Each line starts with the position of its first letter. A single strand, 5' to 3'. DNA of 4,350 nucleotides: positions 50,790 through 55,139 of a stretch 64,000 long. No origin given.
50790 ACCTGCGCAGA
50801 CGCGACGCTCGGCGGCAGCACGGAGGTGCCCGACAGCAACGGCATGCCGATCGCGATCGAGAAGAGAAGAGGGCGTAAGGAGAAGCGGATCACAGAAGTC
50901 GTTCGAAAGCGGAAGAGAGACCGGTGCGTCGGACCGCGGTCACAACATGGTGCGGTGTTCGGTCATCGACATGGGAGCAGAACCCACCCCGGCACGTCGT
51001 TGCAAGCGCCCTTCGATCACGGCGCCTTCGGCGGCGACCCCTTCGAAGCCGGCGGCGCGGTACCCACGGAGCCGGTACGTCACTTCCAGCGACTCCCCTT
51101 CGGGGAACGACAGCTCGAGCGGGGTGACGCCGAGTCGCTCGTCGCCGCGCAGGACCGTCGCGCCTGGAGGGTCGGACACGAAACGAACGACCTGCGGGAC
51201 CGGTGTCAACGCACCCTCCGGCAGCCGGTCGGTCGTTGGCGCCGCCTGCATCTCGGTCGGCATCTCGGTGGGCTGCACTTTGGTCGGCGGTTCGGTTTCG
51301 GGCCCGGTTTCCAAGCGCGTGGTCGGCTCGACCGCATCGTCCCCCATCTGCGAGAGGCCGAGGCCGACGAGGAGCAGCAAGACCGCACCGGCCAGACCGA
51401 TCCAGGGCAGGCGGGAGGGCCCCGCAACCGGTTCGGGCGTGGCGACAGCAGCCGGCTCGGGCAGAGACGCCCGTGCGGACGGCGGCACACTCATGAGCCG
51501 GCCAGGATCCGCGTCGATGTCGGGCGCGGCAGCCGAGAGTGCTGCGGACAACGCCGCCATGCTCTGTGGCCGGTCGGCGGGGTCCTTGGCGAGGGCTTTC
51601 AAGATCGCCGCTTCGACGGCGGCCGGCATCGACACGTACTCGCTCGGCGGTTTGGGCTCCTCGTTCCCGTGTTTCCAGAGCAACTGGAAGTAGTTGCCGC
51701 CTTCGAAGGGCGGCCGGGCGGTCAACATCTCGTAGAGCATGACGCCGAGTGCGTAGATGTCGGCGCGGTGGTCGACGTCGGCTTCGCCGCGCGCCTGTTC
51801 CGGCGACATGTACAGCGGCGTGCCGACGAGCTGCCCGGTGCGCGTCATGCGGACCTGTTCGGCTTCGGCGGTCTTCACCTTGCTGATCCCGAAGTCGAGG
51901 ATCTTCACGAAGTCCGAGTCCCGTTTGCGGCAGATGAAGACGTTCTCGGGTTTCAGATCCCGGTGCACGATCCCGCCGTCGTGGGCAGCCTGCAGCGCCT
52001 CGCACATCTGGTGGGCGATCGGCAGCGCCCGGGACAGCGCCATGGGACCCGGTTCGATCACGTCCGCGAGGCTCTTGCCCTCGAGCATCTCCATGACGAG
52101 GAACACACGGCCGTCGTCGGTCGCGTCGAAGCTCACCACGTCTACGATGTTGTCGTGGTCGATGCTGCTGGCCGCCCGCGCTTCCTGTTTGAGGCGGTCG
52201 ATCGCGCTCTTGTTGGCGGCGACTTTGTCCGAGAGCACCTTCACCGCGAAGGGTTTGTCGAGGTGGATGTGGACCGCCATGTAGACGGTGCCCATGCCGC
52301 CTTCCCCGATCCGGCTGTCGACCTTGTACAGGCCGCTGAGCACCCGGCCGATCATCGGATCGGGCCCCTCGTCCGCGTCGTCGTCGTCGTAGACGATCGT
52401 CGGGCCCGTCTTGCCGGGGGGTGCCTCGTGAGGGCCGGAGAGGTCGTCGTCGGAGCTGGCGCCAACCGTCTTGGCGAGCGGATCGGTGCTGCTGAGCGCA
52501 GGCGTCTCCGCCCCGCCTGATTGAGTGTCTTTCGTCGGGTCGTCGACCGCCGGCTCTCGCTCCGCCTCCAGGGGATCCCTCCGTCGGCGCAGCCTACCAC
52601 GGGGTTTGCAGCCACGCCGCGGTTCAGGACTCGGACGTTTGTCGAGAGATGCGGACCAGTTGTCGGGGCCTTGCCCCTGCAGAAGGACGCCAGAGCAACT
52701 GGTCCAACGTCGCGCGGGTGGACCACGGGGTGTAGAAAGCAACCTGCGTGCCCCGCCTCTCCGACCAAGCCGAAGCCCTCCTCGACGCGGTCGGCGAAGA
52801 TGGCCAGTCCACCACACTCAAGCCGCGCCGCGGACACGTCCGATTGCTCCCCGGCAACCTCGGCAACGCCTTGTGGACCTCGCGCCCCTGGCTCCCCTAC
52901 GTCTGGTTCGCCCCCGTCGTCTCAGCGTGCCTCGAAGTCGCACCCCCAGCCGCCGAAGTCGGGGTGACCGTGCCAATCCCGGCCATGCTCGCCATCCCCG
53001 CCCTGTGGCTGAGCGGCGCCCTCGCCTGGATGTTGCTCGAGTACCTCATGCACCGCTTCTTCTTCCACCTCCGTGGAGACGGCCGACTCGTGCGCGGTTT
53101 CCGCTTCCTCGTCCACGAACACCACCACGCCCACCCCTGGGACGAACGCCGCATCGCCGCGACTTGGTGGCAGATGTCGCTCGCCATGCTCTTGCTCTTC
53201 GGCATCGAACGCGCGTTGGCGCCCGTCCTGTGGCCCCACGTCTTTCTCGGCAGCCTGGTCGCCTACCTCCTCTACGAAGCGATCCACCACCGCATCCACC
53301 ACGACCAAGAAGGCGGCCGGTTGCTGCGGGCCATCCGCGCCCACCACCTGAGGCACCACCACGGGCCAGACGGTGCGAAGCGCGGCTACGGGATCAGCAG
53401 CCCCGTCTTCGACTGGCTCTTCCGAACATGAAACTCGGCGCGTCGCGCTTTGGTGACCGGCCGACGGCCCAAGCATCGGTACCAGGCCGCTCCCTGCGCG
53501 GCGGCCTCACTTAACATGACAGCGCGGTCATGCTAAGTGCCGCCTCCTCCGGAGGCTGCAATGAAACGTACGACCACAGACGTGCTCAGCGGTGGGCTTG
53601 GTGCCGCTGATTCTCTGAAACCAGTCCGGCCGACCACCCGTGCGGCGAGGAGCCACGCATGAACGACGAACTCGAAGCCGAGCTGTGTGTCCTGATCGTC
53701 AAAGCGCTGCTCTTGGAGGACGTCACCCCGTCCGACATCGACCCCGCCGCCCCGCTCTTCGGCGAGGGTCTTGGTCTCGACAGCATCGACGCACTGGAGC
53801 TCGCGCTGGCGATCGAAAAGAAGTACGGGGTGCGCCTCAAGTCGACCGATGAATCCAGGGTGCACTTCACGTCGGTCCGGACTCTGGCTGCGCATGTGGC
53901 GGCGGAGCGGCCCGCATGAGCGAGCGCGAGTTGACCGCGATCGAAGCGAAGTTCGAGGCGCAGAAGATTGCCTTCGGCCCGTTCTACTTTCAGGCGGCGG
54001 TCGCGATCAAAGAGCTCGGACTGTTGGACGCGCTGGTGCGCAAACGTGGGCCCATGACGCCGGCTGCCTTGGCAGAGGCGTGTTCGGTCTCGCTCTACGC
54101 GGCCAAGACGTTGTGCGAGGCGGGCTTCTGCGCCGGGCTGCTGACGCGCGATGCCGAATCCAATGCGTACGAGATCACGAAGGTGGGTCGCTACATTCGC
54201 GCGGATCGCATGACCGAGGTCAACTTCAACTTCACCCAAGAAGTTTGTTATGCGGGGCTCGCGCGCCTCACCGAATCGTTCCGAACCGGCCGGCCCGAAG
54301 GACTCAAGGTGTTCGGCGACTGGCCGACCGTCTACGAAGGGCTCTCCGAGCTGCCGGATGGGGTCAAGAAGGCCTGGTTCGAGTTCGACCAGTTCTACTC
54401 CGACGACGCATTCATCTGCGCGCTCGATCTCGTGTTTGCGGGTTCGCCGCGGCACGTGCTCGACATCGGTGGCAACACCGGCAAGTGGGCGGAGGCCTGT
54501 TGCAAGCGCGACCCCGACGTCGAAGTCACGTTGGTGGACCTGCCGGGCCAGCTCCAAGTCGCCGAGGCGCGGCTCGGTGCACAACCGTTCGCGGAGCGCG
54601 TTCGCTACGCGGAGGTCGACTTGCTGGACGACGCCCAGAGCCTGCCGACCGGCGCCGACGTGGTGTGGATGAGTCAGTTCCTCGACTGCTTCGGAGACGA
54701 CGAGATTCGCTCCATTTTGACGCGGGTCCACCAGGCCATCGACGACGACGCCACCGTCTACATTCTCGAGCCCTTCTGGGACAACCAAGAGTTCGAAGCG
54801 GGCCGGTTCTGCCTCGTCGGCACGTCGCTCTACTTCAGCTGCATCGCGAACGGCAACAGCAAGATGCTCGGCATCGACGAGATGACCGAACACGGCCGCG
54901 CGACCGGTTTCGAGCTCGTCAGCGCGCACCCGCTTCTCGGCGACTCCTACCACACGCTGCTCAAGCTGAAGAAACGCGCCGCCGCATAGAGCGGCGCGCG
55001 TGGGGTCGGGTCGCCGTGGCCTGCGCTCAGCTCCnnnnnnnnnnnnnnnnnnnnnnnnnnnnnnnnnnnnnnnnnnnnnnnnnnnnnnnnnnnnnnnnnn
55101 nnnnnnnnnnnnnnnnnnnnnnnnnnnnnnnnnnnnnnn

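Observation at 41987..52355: Co-directional block: Ser/Thr kinase (PEGA) -> TPR/PEGA secreted protein -> four tandem paralogous Cys-module lipoproteins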

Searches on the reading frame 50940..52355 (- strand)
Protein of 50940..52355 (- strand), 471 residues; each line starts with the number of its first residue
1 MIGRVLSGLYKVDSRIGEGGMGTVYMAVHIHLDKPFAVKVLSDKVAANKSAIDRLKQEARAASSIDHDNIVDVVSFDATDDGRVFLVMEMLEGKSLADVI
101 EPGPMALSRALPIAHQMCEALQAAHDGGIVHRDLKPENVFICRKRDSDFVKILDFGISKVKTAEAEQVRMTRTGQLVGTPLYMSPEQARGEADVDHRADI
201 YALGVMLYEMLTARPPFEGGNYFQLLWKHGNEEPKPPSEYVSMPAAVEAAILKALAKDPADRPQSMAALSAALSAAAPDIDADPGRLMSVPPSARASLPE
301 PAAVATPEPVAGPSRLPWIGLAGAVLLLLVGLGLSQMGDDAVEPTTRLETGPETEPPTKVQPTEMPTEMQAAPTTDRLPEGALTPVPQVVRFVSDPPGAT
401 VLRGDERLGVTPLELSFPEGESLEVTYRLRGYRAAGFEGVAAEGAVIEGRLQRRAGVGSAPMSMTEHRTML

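Call 76: search_protein_families(library=padloc, proteins=[window:50940-52355:-], max_evalue=0.01)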
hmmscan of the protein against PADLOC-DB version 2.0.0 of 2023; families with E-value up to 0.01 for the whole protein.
window:50940-52355:- (471 aa): 35 families (the best 25 are shown)
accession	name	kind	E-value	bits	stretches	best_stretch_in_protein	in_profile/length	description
PDLC04042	PD-T4-6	-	3.6e-88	294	1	4-281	5-277/292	-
PDLC04061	PD-T4-6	-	2.5e-86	289.2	1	4-286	12-293/510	-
PDLC04053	PD-T4-6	-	5e-84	280.4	1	7-287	8-282/311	-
PDLC04060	PD-T4-6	-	7.4e-80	267.2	1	1-275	1-268/486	-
PDLC04043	PD-T4-6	-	1.3e-76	256.6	1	6-283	13-282/452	-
PDLC04054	PD-T4-6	-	1.9e-74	249.1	1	3-309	6-306/347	-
PDLC04041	PD-T4-6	-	1.1e-73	246.9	1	7-277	27-294/443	-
PDLC04039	PD-T4-6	-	1.4e-72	243.2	1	8-373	14-349/458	-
PDLC04047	PD-T4-6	-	6.6e-71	237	1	4-277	6-273/327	-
PDLC01088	C3a189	-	1.1e-68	230.6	1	16-328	5-277/840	kinase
PDLC04138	mad6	-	2e-68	229.8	1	8-286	51-323/659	mads_6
PDLC04052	PD-T4-6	-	2.7e-68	229.4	1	4-274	5-274/496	-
PDLC04040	PD-T4-6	-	3.8e-64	215.4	1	16-277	2-266/547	-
PDLC04048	PD-T4-6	-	2.5e-63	212.6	1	2-276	4-272/354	-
PDLC04057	PD-T4-6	-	7.4e-63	211.1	1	1-276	1-270/443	-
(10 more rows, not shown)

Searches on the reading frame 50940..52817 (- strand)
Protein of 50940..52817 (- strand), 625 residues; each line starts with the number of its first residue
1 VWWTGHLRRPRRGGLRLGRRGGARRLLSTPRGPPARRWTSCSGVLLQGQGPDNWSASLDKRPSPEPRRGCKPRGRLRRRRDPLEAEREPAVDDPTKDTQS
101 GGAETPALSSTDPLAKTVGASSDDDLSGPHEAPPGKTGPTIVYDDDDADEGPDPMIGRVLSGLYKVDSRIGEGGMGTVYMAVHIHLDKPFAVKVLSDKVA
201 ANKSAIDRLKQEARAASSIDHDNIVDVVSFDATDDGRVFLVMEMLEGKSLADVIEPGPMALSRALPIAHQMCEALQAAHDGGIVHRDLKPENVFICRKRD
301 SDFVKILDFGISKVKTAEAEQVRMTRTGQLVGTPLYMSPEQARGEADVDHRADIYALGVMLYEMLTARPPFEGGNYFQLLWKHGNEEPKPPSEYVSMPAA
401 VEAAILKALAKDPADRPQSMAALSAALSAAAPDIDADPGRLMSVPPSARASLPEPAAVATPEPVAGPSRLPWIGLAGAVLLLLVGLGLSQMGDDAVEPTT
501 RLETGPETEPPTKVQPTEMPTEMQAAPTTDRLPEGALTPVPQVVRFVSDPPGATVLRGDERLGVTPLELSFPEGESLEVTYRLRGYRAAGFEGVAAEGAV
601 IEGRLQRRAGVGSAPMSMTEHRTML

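Call 5: search_protein_families(library=pfam, proteins=[window:50940-52817:-], max_evalue=1)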
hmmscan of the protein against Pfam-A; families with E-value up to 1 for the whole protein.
window:50940-52817:- (625 aa): 9 families
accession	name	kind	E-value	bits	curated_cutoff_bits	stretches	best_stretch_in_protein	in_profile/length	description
PF00069.31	Pkinase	-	4.9e-49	167.5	31.7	1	164-424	1-259/263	Protein kinase domain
PF07714.23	PK_Tyr_Ser-Thr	-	7.4e-31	107.8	23.1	1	166-418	3-250/258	Protein tyrosine and serine/threonine kinase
PF01636.29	APH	-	0.00049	20.4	23.2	1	269-312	155-197/239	Phosphotransferase enzyme family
PF03109.22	ABC1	-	0.001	18.7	22.9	1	237-315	142-217/244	ABC1 atypical kinase-like domain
PF08308.17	PEGA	-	0.022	15.1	20.8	1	547-586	7-46/71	PEGA domain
PF06293.20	Kdo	-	0.042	13.7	21.3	1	237-317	91-174/207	Lipopolysaccharide kinase (Kdo/WaaP) family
PF22512.1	Csa_translocation_dom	-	0.07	13.2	27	1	321-348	1-27/44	Colicin S4 translocation domain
PF17667.7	Pkinase_fungal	-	0.1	11.7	24.1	1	274-350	298-370/387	Fungal protein kinase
PF12330.14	Haspin_kinase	-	0.36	10.3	25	1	230-326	175-266/364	Haspin like kinase domain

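Call 6: search_protein_families(library=ncbifam, proteins=[window:50940-52817:-], max_evalue=1)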
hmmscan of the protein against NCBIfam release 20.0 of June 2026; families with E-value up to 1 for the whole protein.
window:50940-52817:- (625 aa): 22 families
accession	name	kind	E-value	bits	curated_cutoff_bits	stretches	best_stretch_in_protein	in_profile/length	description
NF033483.0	PknB_PASTA_kin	equivalog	2.2e-88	297.7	450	1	156-431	1-269/563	Stk1 family PASTA domain-containing Ser/Thr kinase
NF052427.1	StpK7MSMEG_1200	equivalog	4.4e-55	187.3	900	1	162-431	7-269/601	serine/threonine protein kinase StpK7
NF047741.1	antiphage_MADS6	equivalog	1.3e-50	172.6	460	2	260-431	297-461/612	methylation-associated defense system protein kinase MAD6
TIGR03903.1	TOMM_kin_cyc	equivalog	6.1e-44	150.2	705.75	1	190-456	6-271/1267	TOMM system kinase/cyclase fusion protein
NF009651.0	PRK13184.1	equivalog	2.2e-40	138.4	839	1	164-428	4-288/932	serine/threonine-protein kinase PknD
NF033442.0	BREX_PglW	equivalog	2.4e-37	128.3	990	2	155-370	505-709/1391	BREX system serine/threonine kinase PglW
NF053615.1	SerThrKinAfsKStmc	equivalog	3e-28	99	1300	1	162-425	13-262/809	protein serine/threonine kinase AfsK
NF038150.1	lanthi_synth_IV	equivalog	2.6e-27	95.5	650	1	157-439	184-460/851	class IV lanthionine synthetase LanL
NF043056.1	T4SS_LegK1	equivalog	6.1e-14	51.5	550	1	192-362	103-281/516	Dot/Icm T4SS effector kinase LegK1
NF038151.1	lanthi_synth_III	equivalog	6.3e-14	51.3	575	1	175-366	233-424/833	class III lanthionine synthetase LanKC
NF058632.1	SerThrKinPrkT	equivalog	1.8e-11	43.6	280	1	157-298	16-153/322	serine/threonine protein kinase PrkT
TIGR03724.2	arch_bud32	equivalog_domain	2.8e-09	36.7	125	1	207-318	38-137/193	KEOPS complex kinase/ATPase Bud32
NF007174.0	PRK09605.1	equivalog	2.7e-08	32.7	447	1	206-317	380-478/535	bifunctional N(6)-L-threonylcarbamoyladenine synthase/serine/threonine protein kinase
NF011463.0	PRK14879.1-4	equivalog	1.5e-07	31.1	188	1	203-320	59-168/237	Kae1-associated kinase Bud32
NF011460.0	PRK14879.1-1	equivalog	2.4e-07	30.2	199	1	201-320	50-164/232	Kae1-associated kinase Bud32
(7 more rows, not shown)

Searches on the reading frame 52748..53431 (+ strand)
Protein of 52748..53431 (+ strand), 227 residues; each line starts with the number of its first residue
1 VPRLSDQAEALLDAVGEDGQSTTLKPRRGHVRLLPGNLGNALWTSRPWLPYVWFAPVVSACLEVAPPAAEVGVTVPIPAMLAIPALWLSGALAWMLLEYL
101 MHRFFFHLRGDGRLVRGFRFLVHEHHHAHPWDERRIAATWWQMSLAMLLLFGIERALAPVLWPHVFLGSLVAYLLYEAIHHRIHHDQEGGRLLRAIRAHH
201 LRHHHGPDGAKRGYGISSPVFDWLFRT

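Call 63: search_protein_families(library=pfam, proteins=[window:52748-53431:+], max_evalue=0.01)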
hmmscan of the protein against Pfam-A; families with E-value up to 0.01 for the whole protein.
window:52748-53431:+ (227 aa): 1 family
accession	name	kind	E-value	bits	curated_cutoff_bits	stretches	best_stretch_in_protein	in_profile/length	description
PF04116.19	FA_hydroxylase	-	4.3e-11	43.8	31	1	88-227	2-132/132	Fatty acid hydroxylase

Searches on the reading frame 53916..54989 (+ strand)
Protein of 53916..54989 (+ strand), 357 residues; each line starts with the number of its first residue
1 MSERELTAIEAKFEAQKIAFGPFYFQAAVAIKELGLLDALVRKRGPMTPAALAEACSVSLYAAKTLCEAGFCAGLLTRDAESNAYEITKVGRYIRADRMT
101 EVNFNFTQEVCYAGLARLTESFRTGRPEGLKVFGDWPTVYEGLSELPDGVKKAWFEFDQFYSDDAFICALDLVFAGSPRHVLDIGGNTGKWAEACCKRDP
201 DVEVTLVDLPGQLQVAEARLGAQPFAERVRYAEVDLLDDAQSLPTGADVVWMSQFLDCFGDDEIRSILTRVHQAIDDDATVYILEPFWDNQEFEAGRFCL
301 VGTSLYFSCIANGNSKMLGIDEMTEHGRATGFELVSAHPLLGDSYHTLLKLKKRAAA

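Call 63: search_protein_families(library=pfam, proteins=[window:53916-54989:+], max_evalue=0.01)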
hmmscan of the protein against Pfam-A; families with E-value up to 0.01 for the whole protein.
window:53916-54989:+ (357 aa): 7 families
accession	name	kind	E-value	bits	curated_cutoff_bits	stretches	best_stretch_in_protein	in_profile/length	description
PF00891.24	Methyltransf_2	-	8.1e-15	55.2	22.3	1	179-313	64-192/210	O-methyltransferase domain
PF21212.3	Dimerisation2-like_dom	-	1.4e-10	41.8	27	1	15-76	4-65/72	Dimerisation2-like domain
PF08242.18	Methyltransf_12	-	1.9e-09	38.6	30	1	182-279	1-96/98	Methyltransferase domain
PF08100.18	Dimerisation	-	9.9e-08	32.1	25.6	1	11-93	5-89/93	O-methyltransferase dimerisation domain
PF13649.12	Methyltransf_25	-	2.7e-07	31.6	27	1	181-275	1-93/97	Methyltransferase domain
PF13489.12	Methyltransf_23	-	2.4e-06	27.8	27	1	176-336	21-163/164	Methyltransferase domain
PF08241.18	Methyltransf_11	-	0.002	19.2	21.2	1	182-279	1-91/95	Methyltransferase domain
